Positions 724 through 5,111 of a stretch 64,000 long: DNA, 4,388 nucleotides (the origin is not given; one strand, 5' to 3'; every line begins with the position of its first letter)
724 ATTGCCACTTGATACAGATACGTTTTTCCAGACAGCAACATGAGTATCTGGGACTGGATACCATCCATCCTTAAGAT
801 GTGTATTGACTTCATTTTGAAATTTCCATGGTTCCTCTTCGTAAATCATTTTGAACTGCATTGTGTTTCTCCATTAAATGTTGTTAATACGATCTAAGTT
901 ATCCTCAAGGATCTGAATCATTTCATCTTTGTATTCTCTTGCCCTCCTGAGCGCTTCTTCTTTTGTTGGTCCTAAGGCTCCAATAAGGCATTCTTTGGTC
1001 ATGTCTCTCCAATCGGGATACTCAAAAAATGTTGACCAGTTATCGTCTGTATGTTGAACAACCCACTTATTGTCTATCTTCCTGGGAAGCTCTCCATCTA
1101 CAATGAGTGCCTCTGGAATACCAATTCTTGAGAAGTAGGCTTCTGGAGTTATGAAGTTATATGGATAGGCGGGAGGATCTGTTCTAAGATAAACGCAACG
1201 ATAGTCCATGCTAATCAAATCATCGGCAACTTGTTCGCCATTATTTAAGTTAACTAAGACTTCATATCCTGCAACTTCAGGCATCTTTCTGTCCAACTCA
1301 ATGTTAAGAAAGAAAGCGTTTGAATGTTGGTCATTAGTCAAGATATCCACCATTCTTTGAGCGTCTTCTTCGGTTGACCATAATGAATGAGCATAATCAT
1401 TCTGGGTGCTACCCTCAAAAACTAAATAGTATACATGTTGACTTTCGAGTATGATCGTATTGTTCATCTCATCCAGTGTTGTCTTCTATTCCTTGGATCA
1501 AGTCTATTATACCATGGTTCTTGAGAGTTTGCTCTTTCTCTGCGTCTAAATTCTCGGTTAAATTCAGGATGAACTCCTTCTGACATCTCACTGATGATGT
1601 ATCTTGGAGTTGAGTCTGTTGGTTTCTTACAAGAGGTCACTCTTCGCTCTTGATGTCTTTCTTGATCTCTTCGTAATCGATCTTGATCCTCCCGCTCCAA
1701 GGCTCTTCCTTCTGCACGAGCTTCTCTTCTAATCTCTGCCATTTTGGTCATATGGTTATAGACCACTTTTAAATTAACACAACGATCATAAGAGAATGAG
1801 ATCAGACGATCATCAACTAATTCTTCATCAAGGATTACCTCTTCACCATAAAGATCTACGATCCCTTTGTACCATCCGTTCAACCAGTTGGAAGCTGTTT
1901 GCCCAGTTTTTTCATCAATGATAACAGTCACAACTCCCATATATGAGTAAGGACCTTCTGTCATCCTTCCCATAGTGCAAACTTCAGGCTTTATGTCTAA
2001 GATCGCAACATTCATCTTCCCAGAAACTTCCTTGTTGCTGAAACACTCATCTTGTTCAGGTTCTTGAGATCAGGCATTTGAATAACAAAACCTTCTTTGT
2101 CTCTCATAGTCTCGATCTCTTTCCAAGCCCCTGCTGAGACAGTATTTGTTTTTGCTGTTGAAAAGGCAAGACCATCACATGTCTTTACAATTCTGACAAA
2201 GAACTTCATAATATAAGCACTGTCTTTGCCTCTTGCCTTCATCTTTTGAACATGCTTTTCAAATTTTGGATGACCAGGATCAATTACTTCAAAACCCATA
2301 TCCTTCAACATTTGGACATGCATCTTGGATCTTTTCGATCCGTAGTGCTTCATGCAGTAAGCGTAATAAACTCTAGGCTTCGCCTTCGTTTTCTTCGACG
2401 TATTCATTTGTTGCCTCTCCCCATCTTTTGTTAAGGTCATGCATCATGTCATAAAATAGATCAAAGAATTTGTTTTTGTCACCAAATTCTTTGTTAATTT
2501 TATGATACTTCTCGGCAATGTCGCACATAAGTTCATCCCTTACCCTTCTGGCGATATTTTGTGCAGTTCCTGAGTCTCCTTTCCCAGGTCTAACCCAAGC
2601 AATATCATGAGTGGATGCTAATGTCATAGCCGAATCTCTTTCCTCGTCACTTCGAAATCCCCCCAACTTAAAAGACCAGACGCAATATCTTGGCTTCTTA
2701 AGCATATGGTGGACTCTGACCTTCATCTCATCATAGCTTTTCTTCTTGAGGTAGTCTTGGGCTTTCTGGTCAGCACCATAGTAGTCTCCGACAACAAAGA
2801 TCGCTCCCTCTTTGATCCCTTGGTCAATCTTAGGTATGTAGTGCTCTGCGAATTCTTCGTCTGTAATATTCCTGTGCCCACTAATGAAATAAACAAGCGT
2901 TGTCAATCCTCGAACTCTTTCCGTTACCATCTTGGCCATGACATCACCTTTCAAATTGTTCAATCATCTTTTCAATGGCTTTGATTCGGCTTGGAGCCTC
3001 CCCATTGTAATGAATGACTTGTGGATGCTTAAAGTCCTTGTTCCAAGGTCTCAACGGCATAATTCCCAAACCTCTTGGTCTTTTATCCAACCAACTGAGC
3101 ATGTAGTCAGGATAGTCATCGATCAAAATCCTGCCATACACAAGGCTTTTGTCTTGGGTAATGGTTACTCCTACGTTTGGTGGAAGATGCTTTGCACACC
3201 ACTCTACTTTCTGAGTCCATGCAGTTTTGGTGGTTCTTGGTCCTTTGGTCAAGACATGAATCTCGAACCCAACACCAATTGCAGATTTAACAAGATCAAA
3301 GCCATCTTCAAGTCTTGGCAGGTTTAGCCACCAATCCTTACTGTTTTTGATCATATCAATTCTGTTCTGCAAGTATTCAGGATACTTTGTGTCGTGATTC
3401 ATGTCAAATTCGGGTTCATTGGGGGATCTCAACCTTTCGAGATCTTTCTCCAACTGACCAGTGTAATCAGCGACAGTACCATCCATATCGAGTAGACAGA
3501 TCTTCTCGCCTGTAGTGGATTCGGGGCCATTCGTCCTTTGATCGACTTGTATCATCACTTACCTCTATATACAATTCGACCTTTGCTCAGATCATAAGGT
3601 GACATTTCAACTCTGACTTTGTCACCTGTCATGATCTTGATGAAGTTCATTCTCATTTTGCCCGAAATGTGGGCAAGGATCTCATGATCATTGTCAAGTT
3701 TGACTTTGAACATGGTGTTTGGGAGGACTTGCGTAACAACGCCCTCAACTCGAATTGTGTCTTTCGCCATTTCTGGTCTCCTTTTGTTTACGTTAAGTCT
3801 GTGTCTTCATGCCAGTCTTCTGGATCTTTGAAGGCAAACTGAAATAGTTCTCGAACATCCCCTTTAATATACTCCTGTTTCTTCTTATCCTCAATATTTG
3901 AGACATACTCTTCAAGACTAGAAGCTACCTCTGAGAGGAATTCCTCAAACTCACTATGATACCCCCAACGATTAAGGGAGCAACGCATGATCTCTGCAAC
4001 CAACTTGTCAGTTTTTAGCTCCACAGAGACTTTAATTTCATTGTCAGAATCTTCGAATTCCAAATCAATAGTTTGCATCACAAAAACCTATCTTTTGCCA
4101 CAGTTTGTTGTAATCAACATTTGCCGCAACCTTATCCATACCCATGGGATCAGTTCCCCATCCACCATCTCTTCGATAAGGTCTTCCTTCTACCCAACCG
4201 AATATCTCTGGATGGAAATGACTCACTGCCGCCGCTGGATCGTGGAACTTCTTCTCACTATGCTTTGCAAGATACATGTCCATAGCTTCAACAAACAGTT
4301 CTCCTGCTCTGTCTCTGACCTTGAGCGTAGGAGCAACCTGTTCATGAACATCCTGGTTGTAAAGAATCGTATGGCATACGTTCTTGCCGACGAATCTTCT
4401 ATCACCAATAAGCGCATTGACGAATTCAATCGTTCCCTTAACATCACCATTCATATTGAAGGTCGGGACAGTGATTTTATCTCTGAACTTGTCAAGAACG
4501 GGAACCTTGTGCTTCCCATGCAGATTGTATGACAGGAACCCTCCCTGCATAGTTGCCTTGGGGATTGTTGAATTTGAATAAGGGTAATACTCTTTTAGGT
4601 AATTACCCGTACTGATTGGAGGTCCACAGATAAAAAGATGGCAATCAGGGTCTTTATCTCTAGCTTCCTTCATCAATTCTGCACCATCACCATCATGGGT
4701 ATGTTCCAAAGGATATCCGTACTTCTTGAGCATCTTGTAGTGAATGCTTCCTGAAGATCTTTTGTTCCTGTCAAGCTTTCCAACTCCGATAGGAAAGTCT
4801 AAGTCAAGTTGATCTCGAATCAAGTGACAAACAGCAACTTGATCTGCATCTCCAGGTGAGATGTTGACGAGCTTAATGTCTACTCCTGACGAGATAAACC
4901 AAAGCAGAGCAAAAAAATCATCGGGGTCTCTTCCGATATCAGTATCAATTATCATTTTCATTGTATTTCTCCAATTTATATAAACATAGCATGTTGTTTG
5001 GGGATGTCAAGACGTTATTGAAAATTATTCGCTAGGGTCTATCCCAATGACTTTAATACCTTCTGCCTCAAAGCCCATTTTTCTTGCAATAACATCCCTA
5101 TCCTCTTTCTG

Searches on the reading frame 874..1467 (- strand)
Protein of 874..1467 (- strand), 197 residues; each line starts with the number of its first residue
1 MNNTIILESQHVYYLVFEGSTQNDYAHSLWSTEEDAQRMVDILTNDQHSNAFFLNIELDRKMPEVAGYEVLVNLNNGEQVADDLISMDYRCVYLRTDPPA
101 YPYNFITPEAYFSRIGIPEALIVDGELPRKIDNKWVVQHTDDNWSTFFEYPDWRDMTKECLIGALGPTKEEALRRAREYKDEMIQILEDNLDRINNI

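Call 73: search_protein_families(library=pfam, alignment_id=A5, max_evalue=0.0001)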
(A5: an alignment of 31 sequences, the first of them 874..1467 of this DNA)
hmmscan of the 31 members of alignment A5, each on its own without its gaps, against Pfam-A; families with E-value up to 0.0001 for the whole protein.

A. member 1, window:874-1467:- (197 aa): 0 families

B. families by the number of members that match (of 31 scanned): 14 families
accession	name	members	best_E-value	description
PF04545.22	Sigma70_r4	2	4e-14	Sigma-70, region 4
PF01370.27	Epimerase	1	1.5e-45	NAD dependent epimerase/dehydratase family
PF01343.23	Peptidase_S49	1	4.6e-31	Peptidase family S49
PF00293.34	NUDIX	1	4.4e-20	NUDIX domain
PF02163.28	Peptidase_M50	1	1.2e-19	Peptidase family M50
PF16363.11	GDP_Man_Dehyd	1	3.3e-16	GDP-mannose 4,6 dehydratase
PF01981.21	PTH2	1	5.5e-11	Peptidyl-tRNA hydrolase PTH2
PF01156.24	IU_nuc_hydro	1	5.3e-10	Inosine-uridine preferring nucleoside hydrolase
PF06941.18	NT5C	1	8.1e-10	5' nucleotidase, deoxy (Pyrimidine), cytosolic type C protein (NT5C)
PF22075.2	DUF6939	1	3.3e-09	Family of unknown function (DUF6939)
PF13398.12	Peptidase_M50B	1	2.3e-06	Peptidase M50B-like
PF00149.33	Metallophos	1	2.4e-05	Calcineurin-like phosphoesterase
PF25145.1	NfeD1b_N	1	3e-05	NfeD1b, N-terminal domain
PF04542.20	Sigma70_r2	1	9.8e-05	Sigma-70 region 2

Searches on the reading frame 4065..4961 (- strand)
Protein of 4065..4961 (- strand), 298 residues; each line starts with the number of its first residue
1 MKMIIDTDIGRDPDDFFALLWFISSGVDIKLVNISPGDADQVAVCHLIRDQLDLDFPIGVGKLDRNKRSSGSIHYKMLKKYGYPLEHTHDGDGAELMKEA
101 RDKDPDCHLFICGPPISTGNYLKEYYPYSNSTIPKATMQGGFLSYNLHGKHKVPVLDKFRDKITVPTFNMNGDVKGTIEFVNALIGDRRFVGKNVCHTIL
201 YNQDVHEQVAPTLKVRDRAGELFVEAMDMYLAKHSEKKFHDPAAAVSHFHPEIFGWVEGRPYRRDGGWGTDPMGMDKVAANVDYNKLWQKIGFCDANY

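Call 75: search_protein_families(library=pfam, proteins=[window:4065-4961:-], max_evalue=0.001)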
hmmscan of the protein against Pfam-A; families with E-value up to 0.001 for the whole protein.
window:4065-4961:- (298 aa): 1 family
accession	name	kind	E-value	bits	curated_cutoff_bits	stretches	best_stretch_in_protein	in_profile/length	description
PF01156.24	IU_nuc_hydro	-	5.3e-10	39.9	34.2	1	3-256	1-252/297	Inosine-uridine preferring nucleoside hydrolase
